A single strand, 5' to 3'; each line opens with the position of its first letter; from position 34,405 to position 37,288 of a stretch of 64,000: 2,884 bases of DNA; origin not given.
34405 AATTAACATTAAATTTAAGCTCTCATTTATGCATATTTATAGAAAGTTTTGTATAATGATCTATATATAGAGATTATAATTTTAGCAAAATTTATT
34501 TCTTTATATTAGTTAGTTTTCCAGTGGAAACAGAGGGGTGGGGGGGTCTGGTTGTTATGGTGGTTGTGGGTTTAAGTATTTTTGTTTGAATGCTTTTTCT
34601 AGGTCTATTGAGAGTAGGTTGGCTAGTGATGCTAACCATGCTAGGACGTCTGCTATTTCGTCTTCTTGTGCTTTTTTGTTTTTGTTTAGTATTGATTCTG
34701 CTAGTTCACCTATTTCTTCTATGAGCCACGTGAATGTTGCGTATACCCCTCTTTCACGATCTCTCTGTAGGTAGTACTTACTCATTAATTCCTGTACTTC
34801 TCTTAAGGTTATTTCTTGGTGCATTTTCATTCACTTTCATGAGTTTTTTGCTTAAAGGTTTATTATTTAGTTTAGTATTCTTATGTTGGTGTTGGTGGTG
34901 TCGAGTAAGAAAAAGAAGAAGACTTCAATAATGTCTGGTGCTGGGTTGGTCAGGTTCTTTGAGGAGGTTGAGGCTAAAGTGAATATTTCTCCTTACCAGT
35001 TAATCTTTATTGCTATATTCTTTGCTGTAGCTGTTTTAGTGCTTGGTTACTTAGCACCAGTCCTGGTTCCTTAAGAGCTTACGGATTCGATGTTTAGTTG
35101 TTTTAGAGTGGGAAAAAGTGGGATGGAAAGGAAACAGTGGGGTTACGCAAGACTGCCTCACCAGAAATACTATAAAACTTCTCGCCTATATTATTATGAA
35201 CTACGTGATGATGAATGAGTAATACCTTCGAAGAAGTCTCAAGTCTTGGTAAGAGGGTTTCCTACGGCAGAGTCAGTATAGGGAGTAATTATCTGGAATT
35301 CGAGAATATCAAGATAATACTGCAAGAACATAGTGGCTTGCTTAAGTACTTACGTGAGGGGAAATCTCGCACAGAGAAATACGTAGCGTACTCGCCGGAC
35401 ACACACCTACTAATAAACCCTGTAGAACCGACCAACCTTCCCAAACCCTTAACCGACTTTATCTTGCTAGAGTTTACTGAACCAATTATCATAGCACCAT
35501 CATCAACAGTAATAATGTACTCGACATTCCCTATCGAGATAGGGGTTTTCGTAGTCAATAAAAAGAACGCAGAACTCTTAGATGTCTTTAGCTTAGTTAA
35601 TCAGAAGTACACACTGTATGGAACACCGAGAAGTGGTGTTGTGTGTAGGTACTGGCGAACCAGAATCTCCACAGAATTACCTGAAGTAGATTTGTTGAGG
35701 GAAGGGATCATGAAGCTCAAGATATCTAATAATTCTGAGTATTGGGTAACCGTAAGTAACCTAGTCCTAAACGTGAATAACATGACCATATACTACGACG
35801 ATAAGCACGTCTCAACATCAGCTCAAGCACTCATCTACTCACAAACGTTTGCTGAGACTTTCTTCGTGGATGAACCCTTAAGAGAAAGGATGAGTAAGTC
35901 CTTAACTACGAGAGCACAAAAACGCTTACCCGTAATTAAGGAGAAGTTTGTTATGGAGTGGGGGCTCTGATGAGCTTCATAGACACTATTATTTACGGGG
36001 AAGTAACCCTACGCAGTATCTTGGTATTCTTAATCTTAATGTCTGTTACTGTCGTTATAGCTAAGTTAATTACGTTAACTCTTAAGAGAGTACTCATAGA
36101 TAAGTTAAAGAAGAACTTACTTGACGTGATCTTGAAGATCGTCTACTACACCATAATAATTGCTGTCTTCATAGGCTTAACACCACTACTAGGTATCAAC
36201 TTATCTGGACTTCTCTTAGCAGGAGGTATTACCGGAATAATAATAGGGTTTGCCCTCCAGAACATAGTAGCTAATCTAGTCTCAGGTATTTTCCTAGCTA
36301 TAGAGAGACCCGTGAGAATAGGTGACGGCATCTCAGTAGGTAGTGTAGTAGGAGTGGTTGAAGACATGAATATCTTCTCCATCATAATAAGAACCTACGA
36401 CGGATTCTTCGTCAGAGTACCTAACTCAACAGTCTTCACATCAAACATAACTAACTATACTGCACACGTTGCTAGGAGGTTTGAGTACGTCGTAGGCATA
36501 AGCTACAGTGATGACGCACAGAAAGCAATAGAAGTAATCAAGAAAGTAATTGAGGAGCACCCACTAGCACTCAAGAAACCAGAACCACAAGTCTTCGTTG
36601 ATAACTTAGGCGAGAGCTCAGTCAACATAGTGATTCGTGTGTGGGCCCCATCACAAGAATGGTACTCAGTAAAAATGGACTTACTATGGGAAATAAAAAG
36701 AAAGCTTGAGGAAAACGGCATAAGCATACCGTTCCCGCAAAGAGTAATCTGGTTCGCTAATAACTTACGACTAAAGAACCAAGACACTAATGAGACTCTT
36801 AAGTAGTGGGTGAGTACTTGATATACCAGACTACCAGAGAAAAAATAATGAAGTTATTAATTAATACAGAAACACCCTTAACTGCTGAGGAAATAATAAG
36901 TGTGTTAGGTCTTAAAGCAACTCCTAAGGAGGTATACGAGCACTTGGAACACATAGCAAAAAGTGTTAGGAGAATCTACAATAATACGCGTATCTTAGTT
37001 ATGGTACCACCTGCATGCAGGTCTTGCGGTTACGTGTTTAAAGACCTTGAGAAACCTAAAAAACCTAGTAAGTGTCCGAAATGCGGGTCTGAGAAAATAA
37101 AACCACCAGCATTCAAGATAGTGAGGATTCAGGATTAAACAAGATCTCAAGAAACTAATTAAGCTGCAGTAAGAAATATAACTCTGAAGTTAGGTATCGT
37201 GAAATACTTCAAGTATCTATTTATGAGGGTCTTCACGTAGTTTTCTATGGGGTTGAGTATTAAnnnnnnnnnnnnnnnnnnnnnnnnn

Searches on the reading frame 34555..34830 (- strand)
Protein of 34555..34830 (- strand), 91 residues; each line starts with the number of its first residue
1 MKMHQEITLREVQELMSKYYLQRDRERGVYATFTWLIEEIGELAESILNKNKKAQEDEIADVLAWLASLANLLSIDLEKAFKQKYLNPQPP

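Call 7: search_protein_families(library=pfam, proteins=[window:34555-34830:-], max_evalue=0.01)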
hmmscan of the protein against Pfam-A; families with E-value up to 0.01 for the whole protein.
window:34555-34830:- (91 aa): 3 families
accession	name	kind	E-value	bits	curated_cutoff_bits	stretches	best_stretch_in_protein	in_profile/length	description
PF03819.22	MazG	-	1.2e-10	41.9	22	1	31-83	5-61/74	MazG nucleotide pyrophosphohydrolase domain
PF01503.22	PRA-PH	-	3.5e-05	24.6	21.3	1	14-82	14-80/86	Phosphoribosyl-ATP pyrophosphohydrolase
PF12643.12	MazG-like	-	0.00043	20.9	27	1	36-83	15-61/85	MazG-like family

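Call 10: find_encoding_contigs(protein=window:34555-34830:-, flank=10000, max_places=10)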
Protein window:34555-34830:- (91 aa): no gene with exactly this product is on record in the collection.

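Call 11: find_homologous_proteins(query=window:34555-34830:-)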
Query window:34555-34830:- (91 aa): 737 proteins with E <= 0.001 among 741 candidates; the best 120 are listed.
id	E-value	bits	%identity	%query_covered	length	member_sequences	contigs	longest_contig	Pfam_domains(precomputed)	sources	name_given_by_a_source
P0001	1.8e-50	186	100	98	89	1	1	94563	PF03819.23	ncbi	ncbi:MAG: MazG nucleotide pyrophosphohydrolase domain-containing protein [Desulfurococcaceae archaeo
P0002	3.0e-48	179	93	100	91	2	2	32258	PF03819.23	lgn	-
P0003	1.1e-47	177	92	100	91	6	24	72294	PF03819.23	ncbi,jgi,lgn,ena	ncbi:MAG: MazG nucleotide pyrophosphohydrolase domain-containing protein [Desulfurococcaceae archaeo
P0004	5.9e-47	175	93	98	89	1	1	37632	PF03819.23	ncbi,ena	-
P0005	1.1e-46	174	90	100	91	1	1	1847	PF03819.23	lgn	-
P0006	5.6e-45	169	85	100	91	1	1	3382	PF03819.23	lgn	-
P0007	5.6e-45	169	89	98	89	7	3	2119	PF03819.23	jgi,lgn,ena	-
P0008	6.2e-45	169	90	98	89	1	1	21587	PF03819.23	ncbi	ncbi:MAG: MazG nucleotide pyrophosphohydrolase domain-containing protein [Zestosphaera sp.]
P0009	5.0e-44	166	88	98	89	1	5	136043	PF03819.23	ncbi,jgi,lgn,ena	-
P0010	3.0e-40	154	80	98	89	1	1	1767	PF03819.23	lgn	-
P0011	1.5e-38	148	75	98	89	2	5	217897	PF03819.23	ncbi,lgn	ncbi:MAG: MazG nucleotide pyrophosphohydrolase domain-containing protein [Zestosphaera sp.]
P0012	1.8e-38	148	74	99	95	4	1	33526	PF03819.23,PF01503.23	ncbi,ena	-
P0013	1.2e-35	139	79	93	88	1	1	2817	PF03819.23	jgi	jgi:NTP pyrophosphatase (non-canonical NTP hydrolase)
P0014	2.5e-35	138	73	98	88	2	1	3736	PF03819.23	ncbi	-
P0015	2.3e-34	135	76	93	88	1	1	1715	PF03819.23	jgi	jgi:NTP pyrophosphatase (non-canonical NTP hydrolase)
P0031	7.4e-32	127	62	98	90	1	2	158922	PF03819.23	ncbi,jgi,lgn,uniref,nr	ncbi:MAG: nucleotide pyrophosphohydrolase [Zestosphaera tikiterensis]|uniref:Nucleotide pyrophosphoh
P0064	6.0e-28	114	63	91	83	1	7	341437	PF03819.23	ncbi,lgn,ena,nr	ncbi:nucleotide pyrophosphohydrolase [Desulfurococcaceae archaeon AG1]|nr:MAG: nucleotide pyrophosph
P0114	3.0e-22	96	54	88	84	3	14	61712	PF03819.23,PF01503.23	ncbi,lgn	ncbi:MAG: MazG nucleotide pyrophosphohydrolase domain-containing protein [Thermosphaera sp.]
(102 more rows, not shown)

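Call 12: find_encoding_contigs(protein=P0001, flank=10000, max_places=3)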
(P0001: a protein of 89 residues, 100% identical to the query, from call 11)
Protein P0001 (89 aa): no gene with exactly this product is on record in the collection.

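Call 13: find_encoding_contigs(protein=P0003, flank=6000, max_places=6)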
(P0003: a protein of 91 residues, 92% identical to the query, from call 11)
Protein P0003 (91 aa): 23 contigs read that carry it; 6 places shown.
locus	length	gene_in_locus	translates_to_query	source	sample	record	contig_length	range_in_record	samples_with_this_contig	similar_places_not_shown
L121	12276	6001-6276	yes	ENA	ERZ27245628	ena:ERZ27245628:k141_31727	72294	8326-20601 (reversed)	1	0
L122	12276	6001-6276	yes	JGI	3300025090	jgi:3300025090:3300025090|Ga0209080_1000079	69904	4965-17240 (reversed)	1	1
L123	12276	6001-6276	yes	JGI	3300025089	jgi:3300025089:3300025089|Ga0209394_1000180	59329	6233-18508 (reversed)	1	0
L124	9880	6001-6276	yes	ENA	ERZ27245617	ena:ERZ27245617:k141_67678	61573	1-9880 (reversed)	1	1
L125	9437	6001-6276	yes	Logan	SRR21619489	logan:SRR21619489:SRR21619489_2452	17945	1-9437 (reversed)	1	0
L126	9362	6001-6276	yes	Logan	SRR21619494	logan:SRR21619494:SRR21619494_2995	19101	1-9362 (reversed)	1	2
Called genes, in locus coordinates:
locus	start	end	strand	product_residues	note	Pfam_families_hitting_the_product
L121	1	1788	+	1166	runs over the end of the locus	PF00270:DEAD, PF01751:Toprim, PF01131:Topoisom_bac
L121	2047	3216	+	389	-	PF01950:FBPase_3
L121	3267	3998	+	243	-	PF00121:TIM, PF00218:IGPS (weak), PF05690:ThiG (weak)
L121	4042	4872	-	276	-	PF00924:MS_channel_2nd, PF21082:MS_channel_3rd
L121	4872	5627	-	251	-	PF04254:DUF432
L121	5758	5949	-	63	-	PF03911:Sec61_beta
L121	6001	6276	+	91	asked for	PF03819:MazG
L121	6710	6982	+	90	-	-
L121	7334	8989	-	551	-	-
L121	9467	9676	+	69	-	-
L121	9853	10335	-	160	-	PF07282:Cas12f1-like_TNB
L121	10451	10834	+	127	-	-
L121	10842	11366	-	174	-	-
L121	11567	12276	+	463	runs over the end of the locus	-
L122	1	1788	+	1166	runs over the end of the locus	PF00270:DEAD, PF01751:Toprim, PF01131:Topoisom_bac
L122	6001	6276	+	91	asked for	PF03819:MazG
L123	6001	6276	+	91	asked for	PF03819:MazG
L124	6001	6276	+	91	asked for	PF03819:MazG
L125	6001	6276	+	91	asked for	PF03819:MazG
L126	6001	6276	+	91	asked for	PF03819:MazG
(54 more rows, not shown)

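Call 14: find_encoding_contigs(protein=P0009, flank=6000, max_places=3)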
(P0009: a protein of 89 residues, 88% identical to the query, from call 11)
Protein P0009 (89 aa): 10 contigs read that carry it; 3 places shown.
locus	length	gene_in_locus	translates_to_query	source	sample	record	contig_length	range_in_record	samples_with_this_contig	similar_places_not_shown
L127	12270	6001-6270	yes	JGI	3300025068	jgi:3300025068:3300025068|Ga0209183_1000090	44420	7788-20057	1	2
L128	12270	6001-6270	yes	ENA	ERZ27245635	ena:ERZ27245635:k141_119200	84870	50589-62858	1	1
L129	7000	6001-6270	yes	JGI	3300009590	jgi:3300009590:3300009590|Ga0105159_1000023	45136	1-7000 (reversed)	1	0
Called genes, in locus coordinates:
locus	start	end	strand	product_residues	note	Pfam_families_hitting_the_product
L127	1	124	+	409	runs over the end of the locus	PF00266:Aminotran_5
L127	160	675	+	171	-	PF01592:NifU_N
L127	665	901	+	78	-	-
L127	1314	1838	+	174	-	-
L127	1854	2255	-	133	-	-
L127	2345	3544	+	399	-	PF00266:Aminotran_5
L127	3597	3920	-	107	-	PF21476:PF0610-like_N, PF23470:Zn_ribbon_PF0610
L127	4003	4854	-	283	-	PF00924:MS_channel_2nd, PF21082:MS_channel_3rd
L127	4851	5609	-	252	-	PF04254:DUF432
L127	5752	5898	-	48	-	PF03911:Sec61_beta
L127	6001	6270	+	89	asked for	PF03819:MazG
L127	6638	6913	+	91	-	-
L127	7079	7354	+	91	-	-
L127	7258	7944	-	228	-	PF00121:TIM, PF00218:IGPS (weak), PF05690:ThiG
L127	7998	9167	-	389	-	PF01950:FBPase_3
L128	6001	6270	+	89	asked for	PF03819:MazG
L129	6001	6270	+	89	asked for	PF03819:MazG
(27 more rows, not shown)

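Call 15: find_encoding_contigs(protein=P0011, flank=6000, max_places=3)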
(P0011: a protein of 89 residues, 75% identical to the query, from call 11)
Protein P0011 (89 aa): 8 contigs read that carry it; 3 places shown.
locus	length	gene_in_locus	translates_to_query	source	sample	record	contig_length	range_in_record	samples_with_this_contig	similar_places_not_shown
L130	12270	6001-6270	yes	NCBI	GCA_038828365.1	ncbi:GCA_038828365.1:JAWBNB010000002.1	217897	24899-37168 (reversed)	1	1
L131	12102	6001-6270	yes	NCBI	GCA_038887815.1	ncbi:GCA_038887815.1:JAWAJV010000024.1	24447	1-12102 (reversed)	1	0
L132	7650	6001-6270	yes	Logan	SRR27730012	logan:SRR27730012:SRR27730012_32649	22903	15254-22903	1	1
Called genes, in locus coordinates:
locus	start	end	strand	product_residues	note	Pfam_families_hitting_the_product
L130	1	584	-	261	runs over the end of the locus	-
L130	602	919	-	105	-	-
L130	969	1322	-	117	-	PF06677:Auto_anti-p27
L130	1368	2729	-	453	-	PF22641:TiaS_TCKD, PF08489:TiaS_FLD, PF23783:Zn_ribbon_TiaS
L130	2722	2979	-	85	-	PF01037:AsnC_trans_reg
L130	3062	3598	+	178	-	PF04034:Ribo_biogen_C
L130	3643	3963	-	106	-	PF21476:PF0610-like_N, PF23470:Zn_ribbon_PF0610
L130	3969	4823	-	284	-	PF21088:MS_channel_1st (weak), PF00924:MS_channel_2nd, PF21082:MS_channel_3rd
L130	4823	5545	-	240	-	PF04254:DUF432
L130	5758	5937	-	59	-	PF03911:Sec61_beta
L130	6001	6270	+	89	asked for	PF03819:MazG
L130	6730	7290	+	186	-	PF01558:POR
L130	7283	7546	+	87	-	PF13237:Fer4_10 (weak), PF14697:Fer4_21, PF12838:Fer4_7, PF13187:Fer4_9, PF12797:Fer4_2 (weak), PF12837:Fer4_6 (weak), PF13237:Fer4_10 (weak), PF00037:Fer4, +1 more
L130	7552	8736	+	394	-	PF01855:POR_N, PF17147:PFOR_II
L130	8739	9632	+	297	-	PF02775:TPP_enzyme_C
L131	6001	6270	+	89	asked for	PF03819:MazG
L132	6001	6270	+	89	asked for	PF03819:MazG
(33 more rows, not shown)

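Call 23: find_encoding_contigs(protein=P0031, flank=8000, max_places=2)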
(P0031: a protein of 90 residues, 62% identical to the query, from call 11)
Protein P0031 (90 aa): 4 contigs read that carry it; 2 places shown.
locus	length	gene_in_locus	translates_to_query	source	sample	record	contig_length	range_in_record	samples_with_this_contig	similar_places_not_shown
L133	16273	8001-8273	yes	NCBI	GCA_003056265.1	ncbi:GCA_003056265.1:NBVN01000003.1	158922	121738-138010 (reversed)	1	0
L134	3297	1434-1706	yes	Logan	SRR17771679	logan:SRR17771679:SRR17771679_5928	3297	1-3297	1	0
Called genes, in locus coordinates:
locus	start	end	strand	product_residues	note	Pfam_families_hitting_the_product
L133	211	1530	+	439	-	PF02183:HALZ (faint), PF03961:FapA (faint), PF04136:COG3_N (faint), PF06005:ZapB (faint), PF07926:TPR_MLP1_2 (faint), PF08317:Spc7 (faint), PF09728:Taxilin (faint), PF24161:CCDC39 (weak), +2 more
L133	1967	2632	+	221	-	-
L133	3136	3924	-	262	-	PF03807:F420_oxidored, PF14748:P5CR_dimer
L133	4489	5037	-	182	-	PF04034:Ribo_biogen_C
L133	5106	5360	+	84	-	PF01037:AsnC_trans_reg, PF22482:AsnC_trans_reg_3 (weak)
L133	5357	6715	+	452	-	PF22641:TiaS_TCKD, PF08489:TiaS_FLD, PF23783:Zn_ribbon_TiaS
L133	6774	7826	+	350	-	PF08240:ADH_N, PF00107:ADH_zinc_N (weak), PF13602:ADH_zinc_N_2 (weak)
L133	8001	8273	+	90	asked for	PF03819:MazG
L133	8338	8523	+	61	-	PF03911:Sec61_beta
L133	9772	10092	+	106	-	-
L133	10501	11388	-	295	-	PF02775:TPP_enzyme_C, PF00676:E1_dh (weak)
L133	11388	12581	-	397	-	PF01855:POR_N, PF02780:Transketolase_C (weak), PF17147:PFOR_II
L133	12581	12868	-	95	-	PF13237:Fer4_10, PF00037:Fer4 (weak), PF14697:Fer4_21, PF12838:Fer4_7, PF13187:Fer4_9, PF12797:Fer4_2 (weak), PF12837:Fer4_6 (weak), PF00037:Fer4, +3 more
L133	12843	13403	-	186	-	PF01558:POR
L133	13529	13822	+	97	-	-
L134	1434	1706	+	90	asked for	PF03819:MazG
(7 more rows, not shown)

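Call 24: find_encoding_contigs(protein=P0064, flank=8000, max_places=2)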
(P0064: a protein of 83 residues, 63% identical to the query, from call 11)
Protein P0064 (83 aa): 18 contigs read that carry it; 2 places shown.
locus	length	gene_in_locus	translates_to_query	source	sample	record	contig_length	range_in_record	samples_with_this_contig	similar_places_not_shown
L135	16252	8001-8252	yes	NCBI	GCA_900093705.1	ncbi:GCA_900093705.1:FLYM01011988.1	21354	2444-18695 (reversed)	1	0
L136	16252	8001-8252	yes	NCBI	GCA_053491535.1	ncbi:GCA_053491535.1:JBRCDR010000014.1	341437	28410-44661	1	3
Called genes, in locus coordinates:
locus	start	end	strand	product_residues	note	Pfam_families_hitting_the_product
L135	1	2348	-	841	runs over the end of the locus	PF08351:TmcA_N, PF05127:NAT10_TcmA_helicase, PF00583:Acetyltransf_1 (faint), PF13718:GNAT_acetyltr_2, PF13508:Acetyltransf_7 (weak), PF13718:GNAT_acetyltr_2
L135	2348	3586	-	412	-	PF01926:MMR_HSR1, PF02421:FeoB_N (faint), PF08438:YGR210-like_G4, PF02824:TGS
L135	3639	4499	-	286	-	PF10120:ThiN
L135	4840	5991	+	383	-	PF05559:DUF763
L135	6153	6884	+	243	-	PF01925:TauE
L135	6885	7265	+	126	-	PF07843:DUF1634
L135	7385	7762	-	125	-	-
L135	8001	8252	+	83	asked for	PF03819:MazG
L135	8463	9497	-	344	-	PF00389:2-Hacid_dh, PF02826:2-Hacid_dh_C, PF03446:NAD_binding_2 (weak)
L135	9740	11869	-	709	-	PF01074:Glyco_hydro_38N, PF09261:Alpha-mann_mid, PF07748:Glyco_hydro_38C, PF17677:Glyco_hydro38C2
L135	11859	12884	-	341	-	-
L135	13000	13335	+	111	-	PF12973:Cupin_7 (weak), PF02311:AraC_binding, PF07883:Cupin_2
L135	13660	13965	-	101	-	-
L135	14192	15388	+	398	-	-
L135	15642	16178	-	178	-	PF03994:DUF350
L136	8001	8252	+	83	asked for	PF03819:MazG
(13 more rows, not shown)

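Call 25: find_encoding_contigs(protein=P0114, flank=8000, max_places=2)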
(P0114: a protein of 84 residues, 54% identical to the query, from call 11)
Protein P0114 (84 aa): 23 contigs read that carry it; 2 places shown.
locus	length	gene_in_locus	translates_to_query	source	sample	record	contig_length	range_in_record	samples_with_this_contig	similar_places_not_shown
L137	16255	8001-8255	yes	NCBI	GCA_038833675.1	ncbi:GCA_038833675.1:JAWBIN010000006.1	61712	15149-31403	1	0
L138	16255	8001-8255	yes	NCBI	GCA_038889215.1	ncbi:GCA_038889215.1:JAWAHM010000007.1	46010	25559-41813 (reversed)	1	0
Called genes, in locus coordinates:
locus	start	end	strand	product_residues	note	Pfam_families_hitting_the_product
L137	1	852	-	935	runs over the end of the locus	PF00270:DEAD, PF04851:ResIII (weak), PF00271:Helicase_C, PF19306:WHD_Lhr, PF08494:DEAD_assoc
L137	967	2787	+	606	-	PF01935:DUF87, PF10412:TrwB_AAD_bind (weak), PF19044:P-loop_TraG (faint)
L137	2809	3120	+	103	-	-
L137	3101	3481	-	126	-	-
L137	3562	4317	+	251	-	PF00705:PCNA_N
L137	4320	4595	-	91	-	-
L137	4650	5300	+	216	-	PF01558:POR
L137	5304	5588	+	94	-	PF13187:Fer4_9 (weak), PF12837:Fer4_6 (weak), PF13237:Fer4_10 (weak), PF14697:Fer4_21, PF12838:Fer4_7, PF00037:Fer4, PF12797:Fer4_2 (weak), PF12837:Fer4_6 (weak), +4 more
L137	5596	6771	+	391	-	PF01855:POR_N, PF02780:Transketolase_C, PF17147:PFOR_II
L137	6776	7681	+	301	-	PF02775:TPP_enzyme_C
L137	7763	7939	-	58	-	PF03911:Sec61_beta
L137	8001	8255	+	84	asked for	PF01503:PRA-PH (weak), PF03819:MazG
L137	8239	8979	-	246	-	PF01884:PcrB, PF00977:His_biosynth (weak)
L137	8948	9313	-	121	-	PF05129:Zn_ribbon_Elf1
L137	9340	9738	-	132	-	-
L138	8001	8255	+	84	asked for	PF01503:PRA-PH (weak), PF03819:MazG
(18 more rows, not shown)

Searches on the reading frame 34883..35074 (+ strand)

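Call 7: search_protein_families(library=pfam, proteins=[window:34883-35074:+], max_evalue=0.01)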
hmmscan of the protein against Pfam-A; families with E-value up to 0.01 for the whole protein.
window:34883-35074:+ (63 aa): 1 family
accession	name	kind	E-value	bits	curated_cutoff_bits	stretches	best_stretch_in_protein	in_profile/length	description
PF03911.21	Sec61_beta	-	1.4e-10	41.4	27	1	18-57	1-40/41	Sec61beta family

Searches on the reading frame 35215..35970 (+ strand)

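Call 7: search_protein_families(library=pfam, proteins=[window:35215-35970:+], max_evalue=0.01)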
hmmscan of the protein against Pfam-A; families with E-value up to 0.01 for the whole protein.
window:35215-35970:+ (251 aa): 1 family
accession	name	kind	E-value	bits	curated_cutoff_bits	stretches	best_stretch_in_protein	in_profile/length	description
PF04254.18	DUF432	-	2.7e-43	147.5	21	1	72-194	1-123/123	Protein of unknown function (DUF432)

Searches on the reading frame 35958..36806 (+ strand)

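Call 7: search_protein_families(library=pfam, proteins=[window:35958-36806:+], max_evalue=0.01)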
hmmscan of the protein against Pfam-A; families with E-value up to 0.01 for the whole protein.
window:35958-36806:+ (282 aa): 3 families
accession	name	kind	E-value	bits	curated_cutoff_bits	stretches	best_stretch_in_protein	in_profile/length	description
PF21082.3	MS_channel_3rd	-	1.2e-23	83.8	21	1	176-257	2-88/88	Mechanosensitive ion channel MscS, C-terminal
PF00924.24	MS_channel_2nd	-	2.2e-21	76.1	20.2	1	102-168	1-67/68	Mechanosensitive ion channel, beta-domain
PF21088.3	MS_channel_1st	-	0.0058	17.1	23.1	1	60-101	1-42/42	Mechanosensitive ion channel, transmembrane helices 2/3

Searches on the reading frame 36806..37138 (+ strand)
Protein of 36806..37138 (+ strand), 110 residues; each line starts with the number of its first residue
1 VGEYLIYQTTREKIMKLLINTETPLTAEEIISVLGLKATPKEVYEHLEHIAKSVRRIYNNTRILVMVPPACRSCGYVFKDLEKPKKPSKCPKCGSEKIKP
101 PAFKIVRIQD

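Call 7: search_protein_families(library=pfam, proteins=[window:36806-37138:+], max_evalue=0.01)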
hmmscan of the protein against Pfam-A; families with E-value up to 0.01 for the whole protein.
window:36806-37138:+ (110 aa): 9 families
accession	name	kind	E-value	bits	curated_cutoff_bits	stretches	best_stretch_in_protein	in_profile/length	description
PF21476.4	PF0610-like_N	-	3.2e-19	69.3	33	1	9-56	1-44/50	PF0610-like, N-terminal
PF23470.1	Zn_ribbon_PF0610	-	5.4e-09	36.1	26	1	68-106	1-37/39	PF0610 rubredoxin-like zinc beta-ribbon domain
PF09723.15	Zn_ribbon_8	-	6.3e-05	23.3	34.4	1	71-98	8-37/41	Zinc ribbon domain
PF21349.2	RUBY_RBDX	-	0.00015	21.5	26.5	1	71-97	3-26/30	Rubrerythrin, rubredoxin-like domain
PF05191.20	ADK_lid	-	0.00058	20.1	26.6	1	71-96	4-30/36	Adenylate kinase, active site lid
PF06221.18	zf-C2HC5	-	0.0015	18.9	25.8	1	64-99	13-46/54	Putative zinc finger motif, C2HC5-type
PF01155.25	HypA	-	0.0029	18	28.9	1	70-100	72-99/112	Hydrogenase/urease nickel incorporation, metallochaperone, hypA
PF09538.15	FYDLN_acid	-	0.0077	17.4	23.9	0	70-97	11-36/105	Protein of unknown function (FYDLN_acid)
PF02150.21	Zn_ribbon_RPB9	-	0.0094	16.2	25.2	0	70-78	23-31/36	RNA polymerases M/15 Kd subunit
